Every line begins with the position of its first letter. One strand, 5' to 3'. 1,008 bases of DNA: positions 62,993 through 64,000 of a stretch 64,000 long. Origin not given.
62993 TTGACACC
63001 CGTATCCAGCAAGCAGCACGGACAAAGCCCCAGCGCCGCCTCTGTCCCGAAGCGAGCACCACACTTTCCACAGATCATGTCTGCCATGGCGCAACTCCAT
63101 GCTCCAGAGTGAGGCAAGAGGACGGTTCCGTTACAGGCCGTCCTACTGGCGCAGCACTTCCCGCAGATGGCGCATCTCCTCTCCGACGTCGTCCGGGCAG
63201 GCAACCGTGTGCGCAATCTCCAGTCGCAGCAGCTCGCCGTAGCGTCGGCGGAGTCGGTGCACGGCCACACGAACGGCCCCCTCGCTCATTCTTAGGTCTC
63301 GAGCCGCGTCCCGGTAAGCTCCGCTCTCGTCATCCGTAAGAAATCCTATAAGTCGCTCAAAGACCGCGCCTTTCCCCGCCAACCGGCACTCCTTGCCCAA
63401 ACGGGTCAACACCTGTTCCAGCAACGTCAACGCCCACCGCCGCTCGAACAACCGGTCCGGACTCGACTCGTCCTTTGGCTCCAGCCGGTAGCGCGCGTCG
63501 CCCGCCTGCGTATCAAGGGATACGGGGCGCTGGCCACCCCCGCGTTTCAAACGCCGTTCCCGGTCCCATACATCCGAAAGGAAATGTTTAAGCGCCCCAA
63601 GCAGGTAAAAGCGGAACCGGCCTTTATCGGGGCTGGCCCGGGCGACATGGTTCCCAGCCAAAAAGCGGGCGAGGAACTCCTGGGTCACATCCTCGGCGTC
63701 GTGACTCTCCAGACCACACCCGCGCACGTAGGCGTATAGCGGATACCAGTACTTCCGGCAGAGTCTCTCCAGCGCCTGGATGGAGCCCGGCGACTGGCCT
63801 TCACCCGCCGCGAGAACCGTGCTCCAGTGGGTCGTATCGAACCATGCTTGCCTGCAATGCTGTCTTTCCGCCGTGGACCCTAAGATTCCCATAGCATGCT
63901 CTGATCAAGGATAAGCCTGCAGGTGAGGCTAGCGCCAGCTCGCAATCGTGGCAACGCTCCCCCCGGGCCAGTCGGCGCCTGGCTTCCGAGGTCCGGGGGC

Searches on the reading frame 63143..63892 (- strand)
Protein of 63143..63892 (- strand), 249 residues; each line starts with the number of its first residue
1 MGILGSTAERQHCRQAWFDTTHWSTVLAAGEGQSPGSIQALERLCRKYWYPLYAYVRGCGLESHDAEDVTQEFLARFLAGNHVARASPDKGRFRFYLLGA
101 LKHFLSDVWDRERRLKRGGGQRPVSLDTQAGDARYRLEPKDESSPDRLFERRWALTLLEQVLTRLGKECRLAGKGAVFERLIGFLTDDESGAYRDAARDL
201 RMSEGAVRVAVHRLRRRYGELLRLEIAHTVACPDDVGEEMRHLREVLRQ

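Call 6: search_protein_families(library=pfam, proteins=[window:63143-63892:-], max_evalue=0.01)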
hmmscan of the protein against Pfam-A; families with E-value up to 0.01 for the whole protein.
window:63143-63892:- (249 aa): 2 families
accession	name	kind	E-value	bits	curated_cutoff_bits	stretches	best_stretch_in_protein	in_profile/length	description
PF04542.20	Sigma70_r2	-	0.00024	21.2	24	1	52-114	9-70/71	Sigma-70 region 2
PF00126.33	HTH_1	-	0.0061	16.9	26.6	0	184-220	7-43/60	Bacterial regulatory helix-turn-helix protein, lysR family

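Call 7: search_protein_families(library=ncbifam, proteins=[window:63143-63892:-], max_evalue=0.01)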
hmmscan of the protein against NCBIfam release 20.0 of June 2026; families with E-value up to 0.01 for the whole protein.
window:63143-63892:- (249 aa): 11 families
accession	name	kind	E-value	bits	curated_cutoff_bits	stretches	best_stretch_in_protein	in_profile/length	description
TIGR02937.1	sigma70-ECF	superfamily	5.9e-09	35.8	42.9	1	40-217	2-160/165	sigma-70 family RNA polymerase sigma factor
NF009166.1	PRK12513.1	equivalog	5.4e-07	29.5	206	1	36-171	19-145/193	RNA polymerase sigma factor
NF009165.0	PRK12512.1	equivalog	1.2e-05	25.1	198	1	190-216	147-173/184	RNA polymerase sigma factor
NF008888.0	PRK11922.1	equivalog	1.5e-05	24.7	204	1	36-228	27-202/231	RNA polymerase sigma factor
NF010500.0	PRK13919.1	subfamily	2.2e-05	24.7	226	1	36-109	20-91/186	putative RNA polymerase sigma E protein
TIGR02985.1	Sig70_bacteroi1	subfamily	0.00079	19.7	126.4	1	40-172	2-122/162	RNA polymerase sigma-70 factor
NF058625.1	sigma_PG0214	equivalog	0.0015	18.2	130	0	184-217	123-156/170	GFO_1088 family ECF-type sigma factor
TIGR02950.1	SigM_subfam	subfamily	0.0026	17.6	147.95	0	41-82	2-43/159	RNA polymerase sigma factor, SigM family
NF040947.1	trans_reg_LysM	equivalog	0.0038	17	180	1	179-217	6-44/136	HTH-type transcriptional regulator LysM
NF009173.0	PRK12520.1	equivalog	0.0086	15.8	255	0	66-222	29-179/191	RNA polymerase sigma factor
NF007229.0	PRK09647.1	equivalog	0.0098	15.2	265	0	61-223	66-203/220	RNA polymerase sigma factor SigE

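Call 14: find_homologous_proteins(query=window:63143-63892:-, max_evalue=0.00001)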
Query window:63143-63892:- (249 aa): 7981 proteins with E <= 0.00001 among 8000 candidates; the best 120 are listed.
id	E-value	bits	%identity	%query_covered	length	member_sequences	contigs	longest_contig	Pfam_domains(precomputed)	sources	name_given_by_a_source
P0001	1.6e-164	563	100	100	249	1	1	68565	-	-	-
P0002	4.7e-118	411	75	100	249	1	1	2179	-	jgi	jgi:RNA polymerase sigma factor (sigma-70 family)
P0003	4.9e-116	405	75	100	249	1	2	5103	PF04542.21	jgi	jgi:RNA polymerase sigma factor (sigma-70 family)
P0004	1.6e-108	380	75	93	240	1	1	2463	PF04542.21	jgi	jgi:RNA polymerase sigma factor (sigma-70 family)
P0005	1.7e-108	380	72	98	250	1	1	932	-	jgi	jgi:RNA polymerase sigma factor (sigma-70 family)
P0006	2.4e-107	376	69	100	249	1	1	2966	PF04542.21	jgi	jgi:RNA polymerase sigma factor (sigma-70 family)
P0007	6.9e-105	368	67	100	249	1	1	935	PF07638.18,PF04542.21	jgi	jgi:RNA polymerase sigma factor (sigma-70 family)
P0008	1.7e-104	367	68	99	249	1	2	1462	-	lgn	-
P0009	9.2e-101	355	65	99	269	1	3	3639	-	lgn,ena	-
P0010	4.9e-98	346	65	99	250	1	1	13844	-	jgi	jgi:RNA polymerase sigma factor (sigma-70 family)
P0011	3.4e-97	343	67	93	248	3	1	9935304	-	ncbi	ncbi:MAG: RNA polymerase sigma factor [Verrucomicrobiia bacterium]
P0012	1.1e-95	338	67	92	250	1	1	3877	-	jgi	jgi:RNA polymerase sigma factor (sigma-70 family)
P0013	2.3e-92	327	61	99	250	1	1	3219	PF04542.21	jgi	jgi:RNA polymerase sigma factor (sigma-70 family)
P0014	5.5e-91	323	60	99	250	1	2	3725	-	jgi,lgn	-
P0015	6.3e-88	313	60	99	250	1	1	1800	PF04542.21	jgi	jgi:RNA polymerase sigma-70 factor (ECF subfamily)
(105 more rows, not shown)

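Call 18: find_related_loci(query=A1, collection=genome_contigs, flank=6000)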
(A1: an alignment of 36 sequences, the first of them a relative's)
Query A1 (249 aa) in genome_contigs; peptide patterns used: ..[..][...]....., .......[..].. (x = any residue, [..] = any of these).
599 stretches matched a pattern (row limit reached: there are more); 588 encode a relative of the query (tblastn E <= 1e-3); the best 80 are kept; 80 distinct loci.
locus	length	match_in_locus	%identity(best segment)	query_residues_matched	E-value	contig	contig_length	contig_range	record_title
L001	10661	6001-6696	59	17-247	8e-84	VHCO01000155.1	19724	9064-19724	MAG: Verrucomicrobia bacterium isolate K_DeepCast_150m_m2_164 K_DeepCast_150m_m2_164_Ga0194126_10005051, whole genome sh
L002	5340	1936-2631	53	18-248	2e-77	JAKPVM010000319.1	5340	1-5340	MAG: Verrucomicrobiota bacterium isolate USPA_maxbin.198 k141_732763, whole genome shotgun sequence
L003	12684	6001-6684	54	17-243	7e-76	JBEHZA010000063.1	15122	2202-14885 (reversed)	MAG: Verrucomicrobiota bacterium isolate ESF1.bin.9 NODE_4130_length_15122_cov_3.424216, whole genome shotgun sequence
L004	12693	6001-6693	55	18-247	9e-75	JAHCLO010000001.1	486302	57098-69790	MAG: Verrucomicrobiia bacterium isolate TGS_VER2 VER2_1, whole genome shotgun sequence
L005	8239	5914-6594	55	18-243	8e-75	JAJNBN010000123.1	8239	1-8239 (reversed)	MAG: Verrucomicrobia bacterium isolate C_No_T20_B_bin.127 scaffold_8064, whole genome shotgun sequence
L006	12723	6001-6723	52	7-248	1e-74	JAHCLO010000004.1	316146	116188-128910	MAG: Verrucomicrobiia bacterium isolate TGS_VER2 VER2_4, whole genome shotgun sequence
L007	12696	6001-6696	54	17-247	2e-74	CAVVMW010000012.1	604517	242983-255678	MAG: uncultured bacterium isolate MFD03726.bin.2.170 genome assembly, contig: contig_25564, whole genome shotgun sequenc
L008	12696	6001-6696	52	17-247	3e-74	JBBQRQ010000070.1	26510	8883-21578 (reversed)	MAG: Verrucomicrobiota bacterium isolate Co_metawrap_1697 Cmw_1697_k141_10603331_length_26510_cov_20.0000, whole genome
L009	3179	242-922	52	18-243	3e-74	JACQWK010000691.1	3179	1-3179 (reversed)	MAG: Verrucomicrobia bacterium isolate NC_groundwater_1487_Ag_S-0.65um_59_29 S_p65_S5_coassembly_k141_5183536, whole gen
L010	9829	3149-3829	56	18-243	1e-73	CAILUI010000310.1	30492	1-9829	MAG: uncultured Victivallales bacterium isolate Loclat_bin-09902 genome assembly, contig: bin-09902:310/466, whole genom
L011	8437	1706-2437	51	1-243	1e-73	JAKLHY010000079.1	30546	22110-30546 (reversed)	MAG: Verrucomicrobia bacterium isolate RA.bin74 RA.bin74_79, whole genome shotgun sequence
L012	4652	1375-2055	55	18-243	1e-73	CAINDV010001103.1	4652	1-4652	MAG: uncultured Verrucomicrobia bacterium isolate Loclat_bin-20771 genome assembly, contig: bin-20771:1103/1379, whole g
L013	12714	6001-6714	55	14-249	2e-73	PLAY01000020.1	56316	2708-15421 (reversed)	MAG: Limisphaerales bacterium isolate bog_1418 73.20111000_S2D.10_contig_495, whole genome shotgun sequence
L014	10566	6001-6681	55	18-243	4e-73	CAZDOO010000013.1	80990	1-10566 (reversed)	MAG TPA_asm: uncultured Verrucomicrobiota bacterium isolate SRP220891_co1_482 genome assembly, contig: NODE_510_length_8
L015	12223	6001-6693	60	18-247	5e-73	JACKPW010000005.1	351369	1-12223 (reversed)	MAG: Verrucomicrobiales bacterium isolate HK-STAS-VERR-4 HK-STAS-VERR-4_5, whole genome shotgun sequence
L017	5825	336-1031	53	18-248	1e-72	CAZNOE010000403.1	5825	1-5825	MAG TPA_asm: uncultured Bifidobacteriaceae bacterium isolate SRP119689_co1_68 genome assembly, contig: NODE_22820_length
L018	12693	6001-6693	55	18-247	3e-72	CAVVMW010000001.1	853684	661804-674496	MAG: uncultured bacterium isolate MFD03726.bin.2.170 genome assembly, contig: contig_10406, whole genome shotgun sequenc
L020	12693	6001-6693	53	18-247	5e-72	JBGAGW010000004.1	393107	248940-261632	MAG: Limisphaerales bacterium isolate MAG_MBR_H125.2 MBRH125-2_opera_contig_182, whole genome shotgun sequence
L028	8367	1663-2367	50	14-248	7e-71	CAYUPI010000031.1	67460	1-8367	MAG TPA_asm: uncultured Verrucomicrobiota bacterium isolate binchicken_co185_233 genome assembly, contig: NODE_540_lengt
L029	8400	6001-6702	52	17-249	4e-71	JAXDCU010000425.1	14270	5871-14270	MAG: Verrucomicrobiia bacterium isolate POMEDNA-B52 Raw2_k127_360343, whole genome shotgun sequence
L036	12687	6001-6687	52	16-243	3e-70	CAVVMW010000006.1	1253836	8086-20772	MAG: uncultured bacterium isolate MFD03726.bin.2.170 genome assembly, contig: contig_25505, whole genome shotgun sequenc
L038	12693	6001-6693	55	18-247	8e-70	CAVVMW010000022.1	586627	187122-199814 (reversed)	MAG: uncultured bacterium isolate MFD03726.bin.2.170 genome assembly, contig: contig_35215, whole genome shotgun sequenc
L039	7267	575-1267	52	18-247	5e-70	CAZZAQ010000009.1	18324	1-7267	MAG TPA_asm: uncultured Bifidobacterium sp. isolate SRP119689_co1_255 genome assembly, contig: NODE_4141_length_18324_co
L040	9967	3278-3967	53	18-246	1e-69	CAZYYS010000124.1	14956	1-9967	MAG TPA_asm: uncultured Verrucomicrobiota bacterium isolate SRP237561_co1_386 genome assembly, contig: NODE_7091_length_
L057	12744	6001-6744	48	1-247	4e-69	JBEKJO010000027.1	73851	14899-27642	MAG: Verrucomicrobiota bacterium isolate SPRUCE 325 SPRUCE_325_27, whole genome shotgun sequence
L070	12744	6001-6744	48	1-247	1e-68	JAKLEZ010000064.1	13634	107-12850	MAG: Planctomycetota bacterium isolate RA.bin145 RA.bin145_64, whole genome shotgun sequence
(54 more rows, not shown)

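Call 38: find_related_loci(query=window:63143-63892:-, collection=metagenome_contigs, flank=6000)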
Query window:63143-63892:- (249 aa) in metagenome_contigs; peptide patterns used: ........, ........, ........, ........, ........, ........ (x = any residue, [..] = any of these).
216 stretches matched a pattern; 68 encode a relative of the query (tblastn E <= 1e-3); 68 distinct loci.
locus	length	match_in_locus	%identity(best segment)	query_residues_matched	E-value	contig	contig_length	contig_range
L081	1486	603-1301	54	15-247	3e-85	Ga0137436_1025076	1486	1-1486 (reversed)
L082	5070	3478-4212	49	3-247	7e-78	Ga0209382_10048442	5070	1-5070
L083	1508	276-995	51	1-247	4e-81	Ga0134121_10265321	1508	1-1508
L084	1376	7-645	54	35-247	1e-77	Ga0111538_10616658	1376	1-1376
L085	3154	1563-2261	52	16-247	2e-71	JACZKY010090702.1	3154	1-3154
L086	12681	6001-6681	53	18-243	1e-68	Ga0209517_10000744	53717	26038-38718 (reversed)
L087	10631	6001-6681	52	18-243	1e-68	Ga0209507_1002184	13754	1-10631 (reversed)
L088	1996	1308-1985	51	18-248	1e-69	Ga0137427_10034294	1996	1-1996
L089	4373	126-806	51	18-243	3e-67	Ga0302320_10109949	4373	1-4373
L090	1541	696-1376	51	18-243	2e-70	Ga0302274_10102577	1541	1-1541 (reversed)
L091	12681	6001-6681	48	18-243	7e-67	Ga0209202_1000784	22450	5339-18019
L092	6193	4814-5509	50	17-247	5e-66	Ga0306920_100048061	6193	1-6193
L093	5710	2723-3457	48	1-249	1e-65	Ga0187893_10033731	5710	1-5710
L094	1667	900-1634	48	1-249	2e-68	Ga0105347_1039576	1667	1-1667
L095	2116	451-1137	49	18-247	3e-66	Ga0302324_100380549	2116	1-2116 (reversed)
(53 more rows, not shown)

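Call 41: find_encoding_contigs(protein=P0003, flank=6000, max_places=3)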
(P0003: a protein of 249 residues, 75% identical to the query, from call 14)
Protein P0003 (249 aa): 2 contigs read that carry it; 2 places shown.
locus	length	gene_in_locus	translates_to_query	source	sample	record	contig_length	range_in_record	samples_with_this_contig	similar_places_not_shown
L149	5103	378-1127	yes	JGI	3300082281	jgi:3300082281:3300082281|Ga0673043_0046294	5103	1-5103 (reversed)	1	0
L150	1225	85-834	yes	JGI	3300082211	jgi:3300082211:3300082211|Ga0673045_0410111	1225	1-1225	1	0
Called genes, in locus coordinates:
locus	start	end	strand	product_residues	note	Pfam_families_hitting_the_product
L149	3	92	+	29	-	?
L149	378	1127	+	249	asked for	PF04542:Sigma70_r2 (weak)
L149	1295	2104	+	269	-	PF13267:DUF4058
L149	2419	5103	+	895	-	?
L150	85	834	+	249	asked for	PF04542:Sigma70_r2 (weak)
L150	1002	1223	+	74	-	?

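Call 42: find_encoding_contigs(protein=P0010, flank=6000, max_places=2)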
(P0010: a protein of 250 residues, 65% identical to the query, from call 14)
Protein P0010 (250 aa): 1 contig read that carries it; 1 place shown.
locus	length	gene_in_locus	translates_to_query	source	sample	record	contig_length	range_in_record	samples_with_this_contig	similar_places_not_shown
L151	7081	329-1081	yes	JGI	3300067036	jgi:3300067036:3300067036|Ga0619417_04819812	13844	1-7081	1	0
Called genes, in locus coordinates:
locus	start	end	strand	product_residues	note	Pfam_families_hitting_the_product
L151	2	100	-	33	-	?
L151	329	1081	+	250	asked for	-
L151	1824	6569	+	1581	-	PF00069:Pkinase, PF07714:PK_Tyr_Ser-Thr, PF00069:Pkinase, PF07714:PK_Tyr_Ser-Thr, PF00400:WD40, PF23381:Beta-prop_IFT122_1st, PF24807:WD40_CDC20-Fz, PF24814:WD40_Prp19, +74 more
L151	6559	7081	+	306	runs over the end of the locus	PF07963:N_methyl, PF07596:SBP_bac_10 (faint)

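Call 43: find_encoding_contigs(protein=P0011, flank=6000, max_places=2)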
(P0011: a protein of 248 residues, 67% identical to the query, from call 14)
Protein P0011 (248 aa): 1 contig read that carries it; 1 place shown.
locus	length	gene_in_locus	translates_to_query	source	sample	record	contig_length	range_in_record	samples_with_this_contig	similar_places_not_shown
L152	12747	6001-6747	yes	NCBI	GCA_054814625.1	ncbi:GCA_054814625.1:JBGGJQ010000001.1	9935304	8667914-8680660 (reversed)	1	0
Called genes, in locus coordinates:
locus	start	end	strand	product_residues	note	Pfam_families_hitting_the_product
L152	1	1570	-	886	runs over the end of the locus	PF03629:SASA, PF22848:ASD1_dom, PF06964:Alpha-L-AF_C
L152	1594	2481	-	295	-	PF01522:Polysacc_deac_1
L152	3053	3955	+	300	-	PF06283:ThuA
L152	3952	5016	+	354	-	PF03631:Virul_fac_BrkB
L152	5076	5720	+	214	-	PF00657:Lipase_GDSL, PF13472:Lipase_GDSL_2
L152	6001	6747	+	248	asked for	-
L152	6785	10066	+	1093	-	PF00069:Pkinase, PF07714:PK_Tyr_Ser-Thr, PF25174:Beta-prop_THOC3, PF25175:Beta-prop_WDR5, PF23381:Beta-prop_IFT122_1st, PF23409:Beta-prop_EML, PF25174:Beta-prop_THOC3, PF24807:WD40_CDC20-Fz, +53 more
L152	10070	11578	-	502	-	PF07366:SnoaL, PF12680:SnoaL_2, PF07366:SnoaL, PF12680:SnoaL_2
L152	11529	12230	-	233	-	PF07494:Reg_prop (faint)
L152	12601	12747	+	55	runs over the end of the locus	-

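Call 46: find_encoding_contigs(protein=P0006, flank=6000, max_places=2)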
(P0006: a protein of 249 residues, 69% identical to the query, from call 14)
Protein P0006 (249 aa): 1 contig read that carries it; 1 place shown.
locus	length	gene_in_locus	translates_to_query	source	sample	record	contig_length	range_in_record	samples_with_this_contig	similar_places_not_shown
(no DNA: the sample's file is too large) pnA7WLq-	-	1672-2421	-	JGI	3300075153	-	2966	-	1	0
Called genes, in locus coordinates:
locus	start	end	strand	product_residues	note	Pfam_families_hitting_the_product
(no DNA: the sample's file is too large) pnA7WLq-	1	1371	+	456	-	PF18911:PKD_4, PF00801:PKD (weak)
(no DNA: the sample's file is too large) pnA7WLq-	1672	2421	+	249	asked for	PF04542:Sigma70_r2 (weak)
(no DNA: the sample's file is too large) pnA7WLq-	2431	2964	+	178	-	?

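Call 47: find_encoding_contigs(protein=P0009, flank=6000, max_places=3)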
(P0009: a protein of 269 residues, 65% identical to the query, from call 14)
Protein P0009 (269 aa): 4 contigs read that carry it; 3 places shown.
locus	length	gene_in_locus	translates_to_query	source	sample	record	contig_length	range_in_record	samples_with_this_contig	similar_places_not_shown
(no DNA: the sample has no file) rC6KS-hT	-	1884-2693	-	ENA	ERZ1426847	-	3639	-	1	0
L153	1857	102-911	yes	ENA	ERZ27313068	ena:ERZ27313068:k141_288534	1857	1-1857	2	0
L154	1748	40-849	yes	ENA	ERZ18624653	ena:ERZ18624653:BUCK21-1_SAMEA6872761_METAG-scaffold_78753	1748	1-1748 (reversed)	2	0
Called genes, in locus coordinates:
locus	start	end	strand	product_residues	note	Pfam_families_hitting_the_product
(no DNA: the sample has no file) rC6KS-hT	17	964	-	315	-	PF07592:DDE_Tnp_ISAZ013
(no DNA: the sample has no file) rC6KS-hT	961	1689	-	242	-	-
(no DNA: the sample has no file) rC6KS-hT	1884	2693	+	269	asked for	-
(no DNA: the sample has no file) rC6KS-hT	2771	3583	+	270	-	PF00069:Pkinase, PF07714:PK_Tyr_Ser-Thr, PF01636:APH (faint)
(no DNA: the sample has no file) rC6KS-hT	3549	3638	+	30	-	?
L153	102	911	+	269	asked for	-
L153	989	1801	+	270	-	PF00069:Pkinase, PF07714:PK_Tyr_Ser-Thr, PF01636:APH (faint)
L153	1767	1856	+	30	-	?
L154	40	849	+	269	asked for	-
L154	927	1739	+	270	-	PF00069:Pkinase, PF07714:PK_Tyr_Ser-Thr, PF01636:APH (faint)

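Call 48: find_encoding_contigs(protein=P0012, flank=6000, max_places=2)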
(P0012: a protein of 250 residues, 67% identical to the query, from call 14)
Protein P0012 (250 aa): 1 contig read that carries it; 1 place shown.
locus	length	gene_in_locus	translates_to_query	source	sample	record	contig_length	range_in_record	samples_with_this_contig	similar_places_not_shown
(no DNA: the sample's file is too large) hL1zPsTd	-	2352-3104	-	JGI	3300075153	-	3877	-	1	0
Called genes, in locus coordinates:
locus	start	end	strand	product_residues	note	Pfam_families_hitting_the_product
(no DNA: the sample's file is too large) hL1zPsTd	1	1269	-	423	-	?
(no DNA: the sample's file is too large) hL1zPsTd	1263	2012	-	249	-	PF00106:adh_short, PF01370:Epimerase (weak), PF08659:KR, PF23441:SDR, PF13561:adh_short_C2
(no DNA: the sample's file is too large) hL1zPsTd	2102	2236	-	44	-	-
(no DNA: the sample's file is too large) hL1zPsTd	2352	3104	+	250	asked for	-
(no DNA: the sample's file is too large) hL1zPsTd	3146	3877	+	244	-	?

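Call 49: find_encoding_contigs(protein=P0002, flank=6000, max_places=2)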
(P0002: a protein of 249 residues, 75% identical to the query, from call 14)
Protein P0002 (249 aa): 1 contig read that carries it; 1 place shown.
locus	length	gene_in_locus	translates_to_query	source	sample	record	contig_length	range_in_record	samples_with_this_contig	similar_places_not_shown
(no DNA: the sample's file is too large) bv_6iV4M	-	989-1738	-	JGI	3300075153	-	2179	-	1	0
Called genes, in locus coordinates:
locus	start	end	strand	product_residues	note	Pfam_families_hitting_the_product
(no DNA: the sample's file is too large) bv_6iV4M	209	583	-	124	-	PF01850:PIN (weak)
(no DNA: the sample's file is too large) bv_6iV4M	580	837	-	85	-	PF04014:MazE_antitoxin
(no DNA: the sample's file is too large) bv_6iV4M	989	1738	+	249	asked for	-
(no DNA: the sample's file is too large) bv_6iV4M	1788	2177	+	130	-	?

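Call 60: find_encoding_contigs(protein=window:63143-63892:-, flank=10000, max_places=3)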
Protein window:63143-63892:- (249 aa): 1 contig read that carries it; 1 place shown.
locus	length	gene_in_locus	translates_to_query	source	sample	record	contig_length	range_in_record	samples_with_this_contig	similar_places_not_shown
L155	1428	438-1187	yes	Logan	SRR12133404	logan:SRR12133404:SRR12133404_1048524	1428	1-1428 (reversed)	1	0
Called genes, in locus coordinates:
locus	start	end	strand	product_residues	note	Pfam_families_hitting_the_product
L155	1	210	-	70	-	?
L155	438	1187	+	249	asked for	-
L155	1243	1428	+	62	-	?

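Call 69: search_solved_structures(query=window:63143-63892:-, max_evalue=0.1, show_alignments=2)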
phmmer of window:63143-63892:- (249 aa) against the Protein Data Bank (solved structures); distinct sequences matched with E-value up to 0.1: 2.
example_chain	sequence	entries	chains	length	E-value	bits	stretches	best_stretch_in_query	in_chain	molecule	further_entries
4rzp_A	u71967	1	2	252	0.00015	24.6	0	178-202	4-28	Engineered Protein OR366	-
4gk6_A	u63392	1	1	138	0.078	15.7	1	35-89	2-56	Deoxyuridine 5'-triphosphate nucleotidohydrolase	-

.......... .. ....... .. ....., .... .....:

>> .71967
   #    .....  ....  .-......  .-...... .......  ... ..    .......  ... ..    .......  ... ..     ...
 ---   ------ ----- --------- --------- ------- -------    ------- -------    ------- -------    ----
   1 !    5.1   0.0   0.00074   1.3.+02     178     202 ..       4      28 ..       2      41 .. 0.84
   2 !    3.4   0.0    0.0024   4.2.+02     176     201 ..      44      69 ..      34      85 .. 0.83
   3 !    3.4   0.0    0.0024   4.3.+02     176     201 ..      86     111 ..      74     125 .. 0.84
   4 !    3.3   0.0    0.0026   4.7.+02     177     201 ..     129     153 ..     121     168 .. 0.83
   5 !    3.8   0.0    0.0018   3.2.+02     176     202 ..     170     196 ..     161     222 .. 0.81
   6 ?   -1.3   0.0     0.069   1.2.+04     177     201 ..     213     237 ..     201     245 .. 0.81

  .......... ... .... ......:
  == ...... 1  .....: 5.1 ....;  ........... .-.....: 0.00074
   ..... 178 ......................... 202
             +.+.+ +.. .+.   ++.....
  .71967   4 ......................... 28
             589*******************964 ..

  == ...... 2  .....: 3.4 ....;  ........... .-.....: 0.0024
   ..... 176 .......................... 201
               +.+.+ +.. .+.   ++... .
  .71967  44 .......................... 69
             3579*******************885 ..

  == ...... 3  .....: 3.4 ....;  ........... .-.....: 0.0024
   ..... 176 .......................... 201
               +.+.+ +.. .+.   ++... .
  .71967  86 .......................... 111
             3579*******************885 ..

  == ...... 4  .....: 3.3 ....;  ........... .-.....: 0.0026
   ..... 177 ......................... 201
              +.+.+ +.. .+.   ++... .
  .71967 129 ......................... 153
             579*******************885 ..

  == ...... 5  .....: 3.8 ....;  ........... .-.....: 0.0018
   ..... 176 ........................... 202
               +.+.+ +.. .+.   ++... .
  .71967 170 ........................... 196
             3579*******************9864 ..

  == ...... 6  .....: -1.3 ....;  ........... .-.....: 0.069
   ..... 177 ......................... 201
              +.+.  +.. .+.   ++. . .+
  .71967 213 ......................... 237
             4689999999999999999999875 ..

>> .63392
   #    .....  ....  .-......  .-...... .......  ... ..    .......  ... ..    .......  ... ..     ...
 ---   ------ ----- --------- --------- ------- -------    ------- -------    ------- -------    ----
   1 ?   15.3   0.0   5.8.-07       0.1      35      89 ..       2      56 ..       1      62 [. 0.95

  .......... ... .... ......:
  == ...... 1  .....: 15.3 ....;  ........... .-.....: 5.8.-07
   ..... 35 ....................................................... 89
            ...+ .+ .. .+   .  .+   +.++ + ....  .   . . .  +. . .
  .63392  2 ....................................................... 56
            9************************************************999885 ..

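Call 71: search_protein_families(library=pfam, proteins=[L011:6102-8426:+, L017:4788-5600:+, L020:10243-11442:+, L028:5905-6711:+, L029:3812-5395:+, L039:4854-7226:+, L040:8326-9144:+, L057:11143-11766:+, L070:10389-11894:+], max_evalue=0.001)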
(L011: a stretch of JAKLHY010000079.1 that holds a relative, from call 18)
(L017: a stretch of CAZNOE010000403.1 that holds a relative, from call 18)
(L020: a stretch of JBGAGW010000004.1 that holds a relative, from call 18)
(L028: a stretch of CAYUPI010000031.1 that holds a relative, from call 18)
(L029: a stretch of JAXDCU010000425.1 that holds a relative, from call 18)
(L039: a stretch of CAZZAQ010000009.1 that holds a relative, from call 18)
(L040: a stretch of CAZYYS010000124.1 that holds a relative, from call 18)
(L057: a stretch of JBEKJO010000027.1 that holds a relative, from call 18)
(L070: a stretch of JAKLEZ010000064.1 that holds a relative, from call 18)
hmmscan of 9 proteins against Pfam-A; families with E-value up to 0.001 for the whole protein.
L011:6102-8426:+ (774 aa): 0 families

L017:4788-5600:+ (270 aa): 1 family
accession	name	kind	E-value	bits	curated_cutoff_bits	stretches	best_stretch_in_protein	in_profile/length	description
PF07963.17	N_methyl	-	2.6e-05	24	21.2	1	16-37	6-27/27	Prokaryotic N-terminal methylation motif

L020:10243-11442:+ (399 aa): 2 families
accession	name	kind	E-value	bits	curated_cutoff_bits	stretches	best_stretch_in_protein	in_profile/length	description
PF03160.20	Calx-beta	-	2.8e-13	50.4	27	1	155-233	21-100/119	Calx-beta domain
PF17164.10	DUF5122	-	5.7e-13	49.3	27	1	280-314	2-36/36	Domain of unknown function (DUF5122) beta-propeller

L028:5905-6711:+ (268 aa): 1 family
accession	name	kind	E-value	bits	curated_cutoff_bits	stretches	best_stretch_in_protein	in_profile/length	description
PF07596.16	SBP_bac_10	-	8.5e-08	33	23.3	1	67-106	3-42/268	Protein of unknown function (DUF1559)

L029:3812-5395:+ (527 aa): 0 families

L039:4854-7226:+ (790 aa): 6 families
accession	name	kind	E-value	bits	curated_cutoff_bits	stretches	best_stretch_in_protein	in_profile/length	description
PF17210.9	SdrD_B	-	4.3e-26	91.8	29.7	3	35-119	1-77/112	SdrD B-like domain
PF01186.22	Lysyl_oxidase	-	5.6e-11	42.9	20.4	1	529-619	103-188/204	Lysyl oxidase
PF04151.21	PPC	-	2.5e-08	35.1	25.9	1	173-245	1-70/70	Bacterial pre-peptidase C-terminal domain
PF13620.12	CarboxypepD_reg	-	5.9e-07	30.2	32.3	0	74-115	27-63/82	Carboxypeptidase regulatory-like domain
PF07705.17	CARDB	-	0.00016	22.3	22.7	1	593-618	73-98/101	CARDB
PF17802.7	SpaA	-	0.00019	22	23.1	0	52-105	10-57/91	Prealbumin-like fold domain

L040:8326-9144:+ (272 aa): 0 families

L057:11143-11766:+ (207 aa): 0 families

L070:10389-11894:+ (501 aa): 0 families
